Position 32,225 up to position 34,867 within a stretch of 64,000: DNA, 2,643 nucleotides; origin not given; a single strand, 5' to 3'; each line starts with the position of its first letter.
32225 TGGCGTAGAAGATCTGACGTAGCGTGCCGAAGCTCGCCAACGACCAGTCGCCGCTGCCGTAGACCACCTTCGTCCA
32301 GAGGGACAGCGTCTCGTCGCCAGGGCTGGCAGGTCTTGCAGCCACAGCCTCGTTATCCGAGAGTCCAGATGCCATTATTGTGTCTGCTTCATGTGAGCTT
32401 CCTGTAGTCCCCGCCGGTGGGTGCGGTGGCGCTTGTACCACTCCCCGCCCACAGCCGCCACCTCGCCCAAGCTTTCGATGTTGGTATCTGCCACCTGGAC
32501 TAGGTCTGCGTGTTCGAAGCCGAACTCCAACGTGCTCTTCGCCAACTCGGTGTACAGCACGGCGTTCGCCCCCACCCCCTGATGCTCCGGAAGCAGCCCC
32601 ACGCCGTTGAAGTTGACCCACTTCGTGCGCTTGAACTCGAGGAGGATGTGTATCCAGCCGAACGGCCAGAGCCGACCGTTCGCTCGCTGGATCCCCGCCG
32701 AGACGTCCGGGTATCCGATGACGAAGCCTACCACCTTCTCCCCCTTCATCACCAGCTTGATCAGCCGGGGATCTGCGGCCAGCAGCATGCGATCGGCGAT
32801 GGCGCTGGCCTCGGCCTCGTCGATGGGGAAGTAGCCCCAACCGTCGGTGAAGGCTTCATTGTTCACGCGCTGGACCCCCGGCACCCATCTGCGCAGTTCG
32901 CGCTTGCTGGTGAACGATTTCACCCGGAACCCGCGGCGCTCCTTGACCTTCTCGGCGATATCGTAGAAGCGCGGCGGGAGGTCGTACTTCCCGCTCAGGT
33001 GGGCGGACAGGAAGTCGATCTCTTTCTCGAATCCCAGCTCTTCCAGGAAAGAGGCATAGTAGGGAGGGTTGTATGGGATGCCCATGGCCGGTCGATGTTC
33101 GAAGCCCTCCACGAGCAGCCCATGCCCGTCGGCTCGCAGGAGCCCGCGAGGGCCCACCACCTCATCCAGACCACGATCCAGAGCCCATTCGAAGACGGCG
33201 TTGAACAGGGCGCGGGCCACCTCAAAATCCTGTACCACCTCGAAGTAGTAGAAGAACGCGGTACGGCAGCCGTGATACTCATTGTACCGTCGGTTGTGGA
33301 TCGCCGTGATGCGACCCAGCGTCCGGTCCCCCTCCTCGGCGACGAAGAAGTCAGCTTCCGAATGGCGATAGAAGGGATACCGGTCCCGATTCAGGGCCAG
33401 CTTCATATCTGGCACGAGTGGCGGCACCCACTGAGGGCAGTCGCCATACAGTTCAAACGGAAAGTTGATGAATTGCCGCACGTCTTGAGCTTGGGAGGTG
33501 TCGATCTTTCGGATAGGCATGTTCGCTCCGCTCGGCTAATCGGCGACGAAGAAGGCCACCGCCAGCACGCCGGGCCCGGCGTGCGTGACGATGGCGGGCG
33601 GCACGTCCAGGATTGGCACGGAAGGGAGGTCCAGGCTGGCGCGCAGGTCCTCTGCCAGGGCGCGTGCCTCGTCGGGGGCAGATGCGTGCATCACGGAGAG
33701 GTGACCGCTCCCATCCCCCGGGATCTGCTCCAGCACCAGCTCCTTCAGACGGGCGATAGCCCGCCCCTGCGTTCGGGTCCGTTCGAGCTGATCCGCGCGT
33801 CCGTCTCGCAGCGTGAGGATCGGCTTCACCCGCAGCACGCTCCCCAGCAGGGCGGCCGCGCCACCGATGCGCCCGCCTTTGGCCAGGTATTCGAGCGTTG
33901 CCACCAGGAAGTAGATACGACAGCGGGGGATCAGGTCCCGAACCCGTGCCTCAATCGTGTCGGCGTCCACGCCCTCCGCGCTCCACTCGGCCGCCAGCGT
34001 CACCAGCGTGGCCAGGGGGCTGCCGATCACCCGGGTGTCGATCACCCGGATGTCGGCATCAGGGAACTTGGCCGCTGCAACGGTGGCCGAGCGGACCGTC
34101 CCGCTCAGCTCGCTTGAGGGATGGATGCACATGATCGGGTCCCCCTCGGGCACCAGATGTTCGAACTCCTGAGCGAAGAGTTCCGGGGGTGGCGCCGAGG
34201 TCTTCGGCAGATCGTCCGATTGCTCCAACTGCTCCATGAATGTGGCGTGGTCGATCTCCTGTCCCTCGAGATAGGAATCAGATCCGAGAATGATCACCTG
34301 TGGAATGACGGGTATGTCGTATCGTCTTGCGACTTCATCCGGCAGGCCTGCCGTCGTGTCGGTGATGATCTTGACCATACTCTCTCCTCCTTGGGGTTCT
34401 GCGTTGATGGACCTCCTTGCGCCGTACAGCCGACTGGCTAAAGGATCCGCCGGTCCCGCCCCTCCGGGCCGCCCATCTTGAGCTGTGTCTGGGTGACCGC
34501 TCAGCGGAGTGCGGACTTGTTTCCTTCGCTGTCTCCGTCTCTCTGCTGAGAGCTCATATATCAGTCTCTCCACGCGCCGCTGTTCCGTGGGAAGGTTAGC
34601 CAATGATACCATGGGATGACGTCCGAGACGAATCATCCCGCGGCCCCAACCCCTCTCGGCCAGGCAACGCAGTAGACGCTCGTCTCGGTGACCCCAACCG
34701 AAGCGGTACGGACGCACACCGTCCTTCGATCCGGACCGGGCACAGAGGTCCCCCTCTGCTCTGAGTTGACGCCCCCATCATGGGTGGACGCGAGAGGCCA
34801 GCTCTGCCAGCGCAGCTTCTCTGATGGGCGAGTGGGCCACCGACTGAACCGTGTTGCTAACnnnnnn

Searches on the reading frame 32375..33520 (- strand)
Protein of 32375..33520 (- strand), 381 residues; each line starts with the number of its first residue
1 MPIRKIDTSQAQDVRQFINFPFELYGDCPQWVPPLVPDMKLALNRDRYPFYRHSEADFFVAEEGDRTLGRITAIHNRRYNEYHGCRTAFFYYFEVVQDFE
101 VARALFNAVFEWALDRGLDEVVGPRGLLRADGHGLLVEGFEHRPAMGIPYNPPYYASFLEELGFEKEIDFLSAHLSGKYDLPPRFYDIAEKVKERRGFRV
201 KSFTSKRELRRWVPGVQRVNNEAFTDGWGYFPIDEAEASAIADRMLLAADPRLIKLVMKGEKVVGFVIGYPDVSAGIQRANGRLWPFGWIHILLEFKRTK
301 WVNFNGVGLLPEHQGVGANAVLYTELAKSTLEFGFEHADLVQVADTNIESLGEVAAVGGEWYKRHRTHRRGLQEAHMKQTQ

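Call 8: search_protein_families(library=pfam, proteins=[window:32375-33520:-], max_evalue=0.001)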
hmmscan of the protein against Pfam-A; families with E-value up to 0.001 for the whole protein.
window:32375-33520:- (381 aa): 1 family
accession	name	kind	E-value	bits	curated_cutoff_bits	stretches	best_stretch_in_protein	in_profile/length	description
PF00583.31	Acetyltransf_1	-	9.5e-07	29.5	20.7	0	244-349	25-106/116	Acetyltransferase (GNAT) family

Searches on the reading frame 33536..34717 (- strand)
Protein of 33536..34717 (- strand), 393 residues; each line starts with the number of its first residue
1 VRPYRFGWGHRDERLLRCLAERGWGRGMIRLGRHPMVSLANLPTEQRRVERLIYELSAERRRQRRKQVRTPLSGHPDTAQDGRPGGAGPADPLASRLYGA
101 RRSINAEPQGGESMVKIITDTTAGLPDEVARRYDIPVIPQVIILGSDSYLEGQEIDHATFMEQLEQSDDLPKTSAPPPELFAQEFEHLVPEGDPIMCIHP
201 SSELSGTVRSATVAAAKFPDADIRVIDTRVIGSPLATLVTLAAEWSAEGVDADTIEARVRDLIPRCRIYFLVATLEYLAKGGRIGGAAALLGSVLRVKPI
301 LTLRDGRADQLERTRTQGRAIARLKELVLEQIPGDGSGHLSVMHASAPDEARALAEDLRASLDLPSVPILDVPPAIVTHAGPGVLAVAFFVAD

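Call 8: search_protein_families(library=pfam, proteins=[window:33536-34717:-], max_evalue=0.001)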
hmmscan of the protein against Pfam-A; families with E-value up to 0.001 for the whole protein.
window:33536-34717:- (393 aa): 1 family
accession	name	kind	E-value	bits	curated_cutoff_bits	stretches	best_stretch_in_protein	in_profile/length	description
PF02645.21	DegV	-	1.7e-77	261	27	1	115-390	2-278/280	Uncharacterised protein, DegV family COG1307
